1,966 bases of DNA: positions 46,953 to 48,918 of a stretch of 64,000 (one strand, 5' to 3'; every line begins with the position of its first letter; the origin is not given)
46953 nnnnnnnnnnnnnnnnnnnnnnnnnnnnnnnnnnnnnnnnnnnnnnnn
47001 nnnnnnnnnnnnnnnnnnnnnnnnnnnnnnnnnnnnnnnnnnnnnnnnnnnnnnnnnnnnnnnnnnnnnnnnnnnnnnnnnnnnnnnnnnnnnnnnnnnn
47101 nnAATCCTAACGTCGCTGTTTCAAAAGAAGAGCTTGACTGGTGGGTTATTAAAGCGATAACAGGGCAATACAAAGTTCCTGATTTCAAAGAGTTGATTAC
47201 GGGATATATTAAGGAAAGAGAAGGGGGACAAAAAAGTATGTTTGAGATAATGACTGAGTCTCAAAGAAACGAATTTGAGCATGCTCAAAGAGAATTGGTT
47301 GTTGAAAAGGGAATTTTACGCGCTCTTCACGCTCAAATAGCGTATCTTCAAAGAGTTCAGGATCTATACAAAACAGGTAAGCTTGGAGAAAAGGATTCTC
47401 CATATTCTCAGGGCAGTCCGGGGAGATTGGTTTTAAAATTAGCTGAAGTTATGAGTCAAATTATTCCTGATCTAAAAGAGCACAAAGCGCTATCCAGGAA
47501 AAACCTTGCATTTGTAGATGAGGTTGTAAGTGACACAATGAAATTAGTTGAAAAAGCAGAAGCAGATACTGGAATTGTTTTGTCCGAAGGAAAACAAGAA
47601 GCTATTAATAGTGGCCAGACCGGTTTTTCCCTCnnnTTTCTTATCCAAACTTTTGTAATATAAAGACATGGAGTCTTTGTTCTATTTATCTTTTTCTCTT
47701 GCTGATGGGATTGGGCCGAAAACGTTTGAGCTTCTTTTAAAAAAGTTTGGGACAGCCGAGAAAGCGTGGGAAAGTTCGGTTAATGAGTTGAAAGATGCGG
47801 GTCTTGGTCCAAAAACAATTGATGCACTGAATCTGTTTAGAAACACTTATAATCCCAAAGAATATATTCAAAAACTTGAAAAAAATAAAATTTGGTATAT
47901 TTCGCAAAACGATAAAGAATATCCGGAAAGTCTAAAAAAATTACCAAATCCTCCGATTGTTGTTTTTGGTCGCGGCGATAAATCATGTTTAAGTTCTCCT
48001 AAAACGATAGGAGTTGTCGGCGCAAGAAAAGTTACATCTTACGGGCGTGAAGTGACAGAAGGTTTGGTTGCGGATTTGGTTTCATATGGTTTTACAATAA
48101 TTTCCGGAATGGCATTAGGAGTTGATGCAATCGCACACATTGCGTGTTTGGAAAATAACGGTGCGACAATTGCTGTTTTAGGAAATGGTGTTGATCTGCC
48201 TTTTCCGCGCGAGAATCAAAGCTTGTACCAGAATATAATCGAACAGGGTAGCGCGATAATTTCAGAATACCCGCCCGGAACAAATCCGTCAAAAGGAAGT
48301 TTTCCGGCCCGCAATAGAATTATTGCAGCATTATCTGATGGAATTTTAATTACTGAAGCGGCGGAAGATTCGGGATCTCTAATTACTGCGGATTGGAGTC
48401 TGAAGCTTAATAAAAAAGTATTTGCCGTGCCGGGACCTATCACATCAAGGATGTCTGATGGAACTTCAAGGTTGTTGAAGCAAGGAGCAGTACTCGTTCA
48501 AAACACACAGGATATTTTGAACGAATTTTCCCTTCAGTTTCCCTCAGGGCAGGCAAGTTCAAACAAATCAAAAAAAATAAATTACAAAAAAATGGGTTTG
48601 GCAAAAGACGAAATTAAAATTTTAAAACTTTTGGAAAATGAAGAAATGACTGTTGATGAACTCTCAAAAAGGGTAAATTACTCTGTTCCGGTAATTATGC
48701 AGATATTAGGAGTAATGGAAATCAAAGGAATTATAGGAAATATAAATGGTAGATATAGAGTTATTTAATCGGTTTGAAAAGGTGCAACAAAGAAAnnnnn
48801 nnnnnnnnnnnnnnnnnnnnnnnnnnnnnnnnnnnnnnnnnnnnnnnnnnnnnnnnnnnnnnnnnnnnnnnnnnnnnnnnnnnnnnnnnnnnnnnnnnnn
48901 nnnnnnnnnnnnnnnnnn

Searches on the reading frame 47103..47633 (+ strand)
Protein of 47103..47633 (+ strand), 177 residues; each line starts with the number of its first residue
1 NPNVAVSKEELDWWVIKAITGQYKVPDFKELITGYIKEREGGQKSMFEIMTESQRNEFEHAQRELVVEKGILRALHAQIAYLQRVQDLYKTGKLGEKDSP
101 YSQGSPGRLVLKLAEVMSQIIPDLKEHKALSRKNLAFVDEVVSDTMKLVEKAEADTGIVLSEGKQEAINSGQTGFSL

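Call 58: search_solved_structures(query=A5, max_evalue=10)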
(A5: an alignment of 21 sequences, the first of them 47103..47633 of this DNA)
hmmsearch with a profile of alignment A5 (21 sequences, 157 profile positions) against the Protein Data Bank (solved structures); distinct sequences matched with E-value up to 10: 8.
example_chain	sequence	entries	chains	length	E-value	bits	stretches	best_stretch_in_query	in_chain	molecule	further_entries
3mlg_A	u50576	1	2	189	0.0086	19.3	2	104-154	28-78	2X chimera of Helicobacter pylori protein HP0242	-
7tgh_T3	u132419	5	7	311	0.024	17.9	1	53-141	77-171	NDUTT3 | RNase III domain-containing protein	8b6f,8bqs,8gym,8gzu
21gi_A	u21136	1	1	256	0.061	16.6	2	104-154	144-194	A designed protein Three-twist Knot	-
9had_C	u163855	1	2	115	0.12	15.6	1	107-152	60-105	DerF21_binder10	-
2bo3_A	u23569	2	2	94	0.15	15.3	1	104-155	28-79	HYPOTHETICAL PROTEIN HP0242 | Uncharacterized protein HP0242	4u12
9g6k_L4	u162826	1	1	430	0.5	13.6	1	32-64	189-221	RAP domain-containing protein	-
9i05_Xh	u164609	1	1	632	0.9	12.8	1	32-64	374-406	RAP domain-containing protein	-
2gj3_A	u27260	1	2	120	1.3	12.2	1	58-116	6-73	Nitrogen fixation regulatory protein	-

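Call 59: search_protein_families(library=pfam, alignment_id=A5, max_evalue=1)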
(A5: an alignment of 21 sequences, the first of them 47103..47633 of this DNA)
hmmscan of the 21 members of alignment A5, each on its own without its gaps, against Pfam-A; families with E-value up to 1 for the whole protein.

A. member 1, window:47103-47633:+ (177 aa): 0 families

B. families by the number of members that match (of 21 scanned): 17 families
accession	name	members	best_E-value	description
PF19976.4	GAAD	2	0.024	GTPase-associated adaptor domain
PF02561.19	FliS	2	0.031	Flagellar protein FliS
PF19433.5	NDNF_C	1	0.012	Neuron-derived Neurotrophic Factor C-terminal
PF19509.4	DUF6043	1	0.015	Family of unknown function (DUF6043)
PF23202.1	PAH_ZNF598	1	0.019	ZNF598 PAH domain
PF19749.4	DUF6236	1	0.031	Family of unknown function (DUF6236)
PF00171.27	Aldedh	1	0.035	Aldehyde dehydrogenase family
PF15054.11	DUF4535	1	0.042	Domain of unknown function (DUF4535)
PF18350.7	SH3_17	1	0.045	Restriction endonuclease SH3 domain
PF06160.17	EzrA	1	0.068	Septation ring formation regulator, EzrA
PF05035.17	DGOK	1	0.08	2-keto-3-deoxy-galactonokinase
PF13176.12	TPR_7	1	0.091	Tetratricopeptide repeat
PF25520.1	AAA_lid_TANC1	1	0.095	TANC1-like, AAA+ ATPase lid domain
PF23209.2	IDM1_C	1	0.098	Increased DNA methylation 1, C-terminal domain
PF20722.2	DUF6830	1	0.12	Domain of unknown function (DUF6830)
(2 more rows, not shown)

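Call 64: predict_structure(alignment_id=A5)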
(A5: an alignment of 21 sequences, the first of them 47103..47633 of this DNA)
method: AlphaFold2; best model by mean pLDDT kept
length: 177 residues; sequences in the alignment: 21
mean_pLDDT: 80.2   pTM: 0.58
mean pLDDT of the five models: 80.2, 76.8, 75.4, 69.2, 69.0
residues with pLDDT >= 90: 36; 70-90: 115; 50-70: 12; < 50: 14
segments of 3 or more residues with pLDDT < 50: 166-177
pLDDT, mean of each block of 10 residues (from residue 1): 74 83 87 88 82 84 79 84 89 84 77 90 88 92 92 73 48 38
secondary structure, 60 per line:
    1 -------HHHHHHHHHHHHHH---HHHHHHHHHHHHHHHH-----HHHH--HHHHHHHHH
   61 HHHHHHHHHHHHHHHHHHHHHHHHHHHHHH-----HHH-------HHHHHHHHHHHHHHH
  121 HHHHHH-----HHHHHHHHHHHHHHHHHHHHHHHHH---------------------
elements in order: H8-21 H25-40 H46-49 H52-90 H106-126 H132-156

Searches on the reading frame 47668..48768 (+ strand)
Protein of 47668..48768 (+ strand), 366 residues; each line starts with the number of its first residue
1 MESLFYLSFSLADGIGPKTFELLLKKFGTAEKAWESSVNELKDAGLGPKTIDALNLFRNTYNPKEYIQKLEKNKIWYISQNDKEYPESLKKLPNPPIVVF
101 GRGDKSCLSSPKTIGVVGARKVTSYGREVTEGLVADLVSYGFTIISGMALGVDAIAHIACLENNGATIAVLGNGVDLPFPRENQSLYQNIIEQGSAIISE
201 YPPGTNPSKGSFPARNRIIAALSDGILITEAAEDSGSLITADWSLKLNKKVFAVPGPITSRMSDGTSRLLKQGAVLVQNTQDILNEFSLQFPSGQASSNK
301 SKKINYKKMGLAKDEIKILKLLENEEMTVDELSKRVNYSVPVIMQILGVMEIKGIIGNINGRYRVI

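Call 3: search_protein_families(library=pfam, proteins=[window:47668-48768:+], max_evalue=0.1)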
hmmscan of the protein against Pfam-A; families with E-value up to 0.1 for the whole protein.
window:47668-48768:+ (366 aa): 12 families
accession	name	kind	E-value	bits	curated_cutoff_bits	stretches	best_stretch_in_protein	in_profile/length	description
PF02481.21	DNA_processg_A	-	7.8e-78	260.9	29.6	1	70-278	2-211/212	DNA recombination-mediator protein A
PF01978.25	TrmB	-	7e-06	26.2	25.6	1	307-365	2-61/68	Sugar-specific transcriptional regulator TrmB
PF17782.7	DprA_WH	-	7.8e-06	26.3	22.9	1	311-356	10-55/61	DprA winged helix domain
PF01022.26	HTH_5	-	5e-05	23.5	22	1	316-348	5-37/47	Bacterial regulatory protein, arsR family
PF14520.12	HHH_5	-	0.00045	21.1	27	1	13-53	8-50/57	Helix-hairpin-helix domain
PF13412.12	HTH_24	-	0.0014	18.6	21.9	1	317-356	7-47/48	Winged helix-turn-helix DNA-binding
PF21102.3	DprA_N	-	0.0026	17.9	22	1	13-35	14-36/64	DprA-like N-terminal HHH domain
PF21476.4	PF0610-like_N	-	0.0056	17.3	33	1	317-345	5-33/50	PF0610-like, N-terminal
PF06819.16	Arc_PepC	-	0.022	15.4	23.4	1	272-332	46-108/110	Archaeal Peptidase A24 C-terminal Domain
PF08280.17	HTH_Mga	-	0.062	13.7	23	0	313-346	5-39/59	M protein trans-acting positive regulator (MGA) HTH domain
PF02082.26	Rrf2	-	0.088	13.4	30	0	321-362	17-59/132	Iron-dependent Transcriptional regulator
PF21984.2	DnaD_N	-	0.092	13.4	27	0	305-356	8-65/101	DnaD N-terminal domain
